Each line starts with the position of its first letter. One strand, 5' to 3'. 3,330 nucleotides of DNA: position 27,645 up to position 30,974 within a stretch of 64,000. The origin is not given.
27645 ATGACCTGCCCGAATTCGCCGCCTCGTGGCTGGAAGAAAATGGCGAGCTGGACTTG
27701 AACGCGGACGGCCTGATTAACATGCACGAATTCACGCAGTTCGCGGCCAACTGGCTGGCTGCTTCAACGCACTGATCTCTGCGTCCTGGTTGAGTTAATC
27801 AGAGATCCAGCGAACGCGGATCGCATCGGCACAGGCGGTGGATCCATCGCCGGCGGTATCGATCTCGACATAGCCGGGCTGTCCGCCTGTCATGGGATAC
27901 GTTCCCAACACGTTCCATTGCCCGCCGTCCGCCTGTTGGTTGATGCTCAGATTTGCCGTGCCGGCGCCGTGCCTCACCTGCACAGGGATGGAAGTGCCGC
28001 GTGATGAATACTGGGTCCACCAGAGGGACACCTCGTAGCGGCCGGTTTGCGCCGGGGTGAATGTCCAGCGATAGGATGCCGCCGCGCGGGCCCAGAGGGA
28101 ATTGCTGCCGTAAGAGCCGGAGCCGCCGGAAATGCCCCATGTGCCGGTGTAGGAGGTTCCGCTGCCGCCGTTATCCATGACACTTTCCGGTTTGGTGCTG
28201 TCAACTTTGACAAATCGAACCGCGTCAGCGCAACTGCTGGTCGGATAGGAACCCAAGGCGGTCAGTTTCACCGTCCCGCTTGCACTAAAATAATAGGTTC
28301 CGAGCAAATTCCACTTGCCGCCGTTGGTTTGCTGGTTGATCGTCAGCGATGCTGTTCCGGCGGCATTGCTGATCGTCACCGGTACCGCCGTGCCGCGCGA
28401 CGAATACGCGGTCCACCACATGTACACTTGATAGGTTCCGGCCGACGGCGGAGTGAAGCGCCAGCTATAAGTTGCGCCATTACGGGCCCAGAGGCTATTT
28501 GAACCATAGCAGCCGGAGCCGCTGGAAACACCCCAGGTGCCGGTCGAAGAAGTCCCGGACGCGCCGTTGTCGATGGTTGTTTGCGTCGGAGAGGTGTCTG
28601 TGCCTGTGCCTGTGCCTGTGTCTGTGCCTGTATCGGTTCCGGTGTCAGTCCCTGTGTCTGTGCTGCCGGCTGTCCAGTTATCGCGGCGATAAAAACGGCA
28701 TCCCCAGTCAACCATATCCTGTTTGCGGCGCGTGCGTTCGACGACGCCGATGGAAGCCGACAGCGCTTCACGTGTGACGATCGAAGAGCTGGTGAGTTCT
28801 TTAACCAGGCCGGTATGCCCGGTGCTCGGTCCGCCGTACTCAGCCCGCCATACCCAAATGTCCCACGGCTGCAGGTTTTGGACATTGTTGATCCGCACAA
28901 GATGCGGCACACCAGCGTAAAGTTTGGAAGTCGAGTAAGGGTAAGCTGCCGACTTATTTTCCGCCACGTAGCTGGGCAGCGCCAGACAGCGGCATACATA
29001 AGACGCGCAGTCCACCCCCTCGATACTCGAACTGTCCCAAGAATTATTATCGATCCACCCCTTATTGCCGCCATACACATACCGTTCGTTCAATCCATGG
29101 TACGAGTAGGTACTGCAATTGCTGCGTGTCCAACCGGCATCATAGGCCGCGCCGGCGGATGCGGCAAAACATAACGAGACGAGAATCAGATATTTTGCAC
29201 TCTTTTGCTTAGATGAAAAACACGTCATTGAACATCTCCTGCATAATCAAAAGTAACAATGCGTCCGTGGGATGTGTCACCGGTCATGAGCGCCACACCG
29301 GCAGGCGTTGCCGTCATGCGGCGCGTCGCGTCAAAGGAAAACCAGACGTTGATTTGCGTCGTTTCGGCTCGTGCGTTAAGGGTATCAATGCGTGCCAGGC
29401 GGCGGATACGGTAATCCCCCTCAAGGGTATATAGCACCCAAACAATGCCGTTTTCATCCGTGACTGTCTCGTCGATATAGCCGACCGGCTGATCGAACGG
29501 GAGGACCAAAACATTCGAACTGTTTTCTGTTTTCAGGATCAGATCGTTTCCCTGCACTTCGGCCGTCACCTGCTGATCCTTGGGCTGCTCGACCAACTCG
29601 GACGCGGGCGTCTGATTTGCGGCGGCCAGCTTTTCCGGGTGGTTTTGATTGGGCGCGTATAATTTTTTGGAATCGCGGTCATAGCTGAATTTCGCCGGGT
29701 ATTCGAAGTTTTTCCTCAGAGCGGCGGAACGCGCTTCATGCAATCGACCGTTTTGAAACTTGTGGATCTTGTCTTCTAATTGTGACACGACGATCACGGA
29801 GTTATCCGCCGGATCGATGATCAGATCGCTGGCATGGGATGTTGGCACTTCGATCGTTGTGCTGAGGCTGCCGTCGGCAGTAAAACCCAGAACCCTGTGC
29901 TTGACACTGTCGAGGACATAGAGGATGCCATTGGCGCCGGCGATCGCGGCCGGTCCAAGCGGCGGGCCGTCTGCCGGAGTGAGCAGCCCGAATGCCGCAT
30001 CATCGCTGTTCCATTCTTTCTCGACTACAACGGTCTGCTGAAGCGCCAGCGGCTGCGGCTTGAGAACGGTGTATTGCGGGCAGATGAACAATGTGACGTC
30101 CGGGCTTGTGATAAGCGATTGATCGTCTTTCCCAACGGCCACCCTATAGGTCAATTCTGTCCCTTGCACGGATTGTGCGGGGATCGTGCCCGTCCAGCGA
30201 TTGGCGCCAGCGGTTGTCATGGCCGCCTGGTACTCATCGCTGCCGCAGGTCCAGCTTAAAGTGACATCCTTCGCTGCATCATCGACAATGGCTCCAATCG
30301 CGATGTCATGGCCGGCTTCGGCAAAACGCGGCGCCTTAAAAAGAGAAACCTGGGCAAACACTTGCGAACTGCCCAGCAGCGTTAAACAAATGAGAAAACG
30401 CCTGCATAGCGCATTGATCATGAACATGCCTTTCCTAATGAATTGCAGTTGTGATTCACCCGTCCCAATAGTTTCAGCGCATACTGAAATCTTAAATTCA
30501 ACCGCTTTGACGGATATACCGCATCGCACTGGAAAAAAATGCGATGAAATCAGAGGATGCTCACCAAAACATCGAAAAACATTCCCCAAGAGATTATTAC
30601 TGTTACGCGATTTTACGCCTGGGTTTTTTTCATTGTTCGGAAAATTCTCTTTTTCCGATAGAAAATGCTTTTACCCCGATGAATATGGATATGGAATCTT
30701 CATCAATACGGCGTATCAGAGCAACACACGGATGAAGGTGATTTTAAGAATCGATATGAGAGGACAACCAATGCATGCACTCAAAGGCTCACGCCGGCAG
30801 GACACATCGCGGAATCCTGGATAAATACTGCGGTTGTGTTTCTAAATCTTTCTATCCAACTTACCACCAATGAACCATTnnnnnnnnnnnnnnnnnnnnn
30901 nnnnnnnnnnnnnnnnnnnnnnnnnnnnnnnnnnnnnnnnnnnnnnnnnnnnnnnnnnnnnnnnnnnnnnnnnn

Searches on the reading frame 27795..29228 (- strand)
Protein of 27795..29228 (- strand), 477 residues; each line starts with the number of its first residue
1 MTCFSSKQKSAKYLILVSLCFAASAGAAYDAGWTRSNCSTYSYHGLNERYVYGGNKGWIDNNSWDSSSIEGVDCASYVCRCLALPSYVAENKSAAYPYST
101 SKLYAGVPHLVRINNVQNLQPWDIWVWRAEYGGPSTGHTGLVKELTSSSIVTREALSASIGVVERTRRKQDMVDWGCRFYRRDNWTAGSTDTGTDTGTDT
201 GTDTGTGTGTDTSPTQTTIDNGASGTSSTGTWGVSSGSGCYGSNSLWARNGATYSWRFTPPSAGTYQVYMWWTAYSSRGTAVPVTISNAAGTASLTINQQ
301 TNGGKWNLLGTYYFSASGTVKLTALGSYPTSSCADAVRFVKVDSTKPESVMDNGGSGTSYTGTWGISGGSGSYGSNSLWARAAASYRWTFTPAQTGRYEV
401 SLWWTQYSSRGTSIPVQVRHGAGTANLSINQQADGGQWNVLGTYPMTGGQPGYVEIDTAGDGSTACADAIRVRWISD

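Call 4: search_protein_families(library=pfam, proteins=[window:27795-29228:-], max_evalue=0.01)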
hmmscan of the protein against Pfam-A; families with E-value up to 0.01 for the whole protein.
window:27795-29228:- (477 aa): 2 families
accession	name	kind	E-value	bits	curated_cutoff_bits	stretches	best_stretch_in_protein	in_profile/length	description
PF25275.1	Golvesin_C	-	1.8e-43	148.2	31.6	2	218-340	2-131/132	Golvesin C-terminal domain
PF00630.25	Filamin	-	0.002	19.4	26.9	0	213-269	21-79/93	Filamin/ABP280 repeat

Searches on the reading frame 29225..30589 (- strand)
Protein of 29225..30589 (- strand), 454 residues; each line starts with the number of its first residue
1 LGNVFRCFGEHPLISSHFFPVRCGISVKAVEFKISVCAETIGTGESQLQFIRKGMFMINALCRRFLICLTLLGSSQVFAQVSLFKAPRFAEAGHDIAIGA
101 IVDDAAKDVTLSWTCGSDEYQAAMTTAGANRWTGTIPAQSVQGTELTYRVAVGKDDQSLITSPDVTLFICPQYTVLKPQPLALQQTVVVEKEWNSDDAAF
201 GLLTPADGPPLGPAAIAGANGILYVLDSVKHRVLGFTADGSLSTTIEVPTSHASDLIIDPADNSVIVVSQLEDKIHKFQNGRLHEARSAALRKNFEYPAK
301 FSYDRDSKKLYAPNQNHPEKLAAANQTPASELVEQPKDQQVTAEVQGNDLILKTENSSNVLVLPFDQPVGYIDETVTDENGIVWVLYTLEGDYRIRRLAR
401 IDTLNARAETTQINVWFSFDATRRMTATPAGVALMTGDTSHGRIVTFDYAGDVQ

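Call 4: search_protein_families(library=pfam, proteins=[window:29225-30589:-], max_evalue=0.01)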
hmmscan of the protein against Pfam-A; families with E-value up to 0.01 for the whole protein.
window:29225-30589:- (454 aa): 0 families

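Call 14: find_encoding_contigs(protein=window:29225-30589:-, flank=10000, max_places=10)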
Protein window:29225-30589:- (454 aa): no gene with exactly this product is on record in the collection.

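Call 35: find_encoding_contigs(protein=window:29225-30427:-, flank=6000, max_places=10)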
Protein window:29225-30427:- (400 aa): no gene with exactly this product is on record in the collection.

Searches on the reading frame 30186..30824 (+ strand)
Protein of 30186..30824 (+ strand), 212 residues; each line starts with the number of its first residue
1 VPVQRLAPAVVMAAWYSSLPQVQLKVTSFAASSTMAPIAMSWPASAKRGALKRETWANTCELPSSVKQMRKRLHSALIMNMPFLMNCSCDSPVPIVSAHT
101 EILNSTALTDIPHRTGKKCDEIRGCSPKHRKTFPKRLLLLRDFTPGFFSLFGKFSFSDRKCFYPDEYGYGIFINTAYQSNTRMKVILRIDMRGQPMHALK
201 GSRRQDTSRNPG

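Call 61: search_protein_families(library=pfam, proteins=[window:30186-30824:+], max_evalue=0.01)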
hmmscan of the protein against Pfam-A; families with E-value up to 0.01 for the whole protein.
window:30186-30824:+ (212 aa): 0 families
